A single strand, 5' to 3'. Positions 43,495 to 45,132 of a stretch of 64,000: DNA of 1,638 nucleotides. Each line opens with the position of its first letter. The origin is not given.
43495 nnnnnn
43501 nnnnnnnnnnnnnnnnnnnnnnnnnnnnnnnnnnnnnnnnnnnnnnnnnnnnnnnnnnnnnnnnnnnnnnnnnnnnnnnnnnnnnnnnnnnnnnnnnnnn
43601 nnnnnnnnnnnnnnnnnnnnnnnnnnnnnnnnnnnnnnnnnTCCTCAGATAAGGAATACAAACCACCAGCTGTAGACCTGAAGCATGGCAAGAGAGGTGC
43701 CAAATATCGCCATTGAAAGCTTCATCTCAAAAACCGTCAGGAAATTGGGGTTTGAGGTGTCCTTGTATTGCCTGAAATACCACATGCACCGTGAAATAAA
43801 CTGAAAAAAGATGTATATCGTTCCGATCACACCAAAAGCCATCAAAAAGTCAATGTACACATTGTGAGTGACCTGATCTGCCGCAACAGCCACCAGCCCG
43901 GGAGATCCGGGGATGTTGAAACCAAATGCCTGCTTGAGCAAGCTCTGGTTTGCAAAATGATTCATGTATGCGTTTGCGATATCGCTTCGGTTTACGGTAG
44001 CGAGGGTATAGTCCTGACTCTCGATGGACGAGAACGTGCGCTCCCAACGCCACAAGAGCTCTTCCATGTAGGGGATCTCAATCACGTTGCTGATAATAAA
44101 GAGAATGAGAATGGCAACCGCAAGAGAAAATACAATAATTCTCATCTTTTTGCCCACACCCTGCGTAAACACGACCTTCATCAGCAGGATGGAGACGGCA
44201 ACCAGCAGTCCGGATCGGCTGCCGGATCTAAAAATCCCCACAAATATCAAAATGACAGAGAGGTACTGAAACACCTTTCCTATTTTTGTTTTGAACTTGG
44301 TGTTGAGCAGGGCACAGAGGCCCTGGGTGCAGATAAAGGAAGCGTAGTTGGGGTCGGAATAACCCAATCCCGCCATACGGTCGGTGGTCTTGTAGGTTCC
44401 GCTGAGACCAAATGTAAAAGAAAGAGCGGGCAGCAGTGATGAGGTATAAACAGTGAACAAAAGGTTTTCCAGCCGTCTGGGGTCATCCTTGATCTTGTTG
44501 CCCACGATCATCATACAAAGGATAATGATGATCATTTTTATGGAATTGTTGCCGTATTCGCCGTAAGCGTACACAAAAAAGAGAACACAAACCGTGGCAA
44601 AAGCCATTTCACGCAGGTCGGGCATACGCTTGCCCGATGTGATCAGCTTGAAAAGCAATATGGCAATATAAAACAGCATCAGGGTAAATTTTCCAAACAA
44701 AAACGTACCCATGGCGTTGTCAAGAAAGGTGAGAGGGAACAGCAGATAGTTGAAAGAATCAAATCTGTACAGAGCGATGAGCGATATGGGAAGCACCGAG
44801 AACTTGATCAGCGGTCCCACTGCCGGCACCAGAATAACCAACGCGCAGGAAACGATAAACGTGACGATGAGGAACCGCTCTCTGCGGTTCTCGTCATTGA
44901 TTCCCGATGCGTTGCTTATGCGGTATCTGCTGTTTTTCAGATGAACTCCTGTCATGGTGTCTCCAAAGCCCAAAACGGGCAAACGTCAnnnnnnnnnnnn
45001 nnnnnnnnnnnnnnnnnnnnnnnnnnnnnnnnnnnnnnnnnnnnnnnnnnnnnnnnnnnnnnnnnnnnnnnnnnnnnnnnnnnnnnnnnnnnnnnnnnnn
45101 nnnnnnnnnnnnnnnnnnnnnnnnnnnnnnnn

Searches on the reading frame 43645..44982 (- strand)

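Call 53: search_protein_families(library=pfam, proteins=[window:43645-44982:-], max_evalue=0.01)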
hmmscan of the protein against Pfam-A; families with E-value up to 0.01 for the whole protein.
window:43645-44982:- (445 aa): 1 family
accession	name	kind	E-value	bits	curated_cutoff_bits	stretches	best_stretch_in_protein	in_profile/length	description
PF04932.20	Wzy_C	-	0.0012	19.1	31.7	1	242-391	2-148/149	O-Antigen ligase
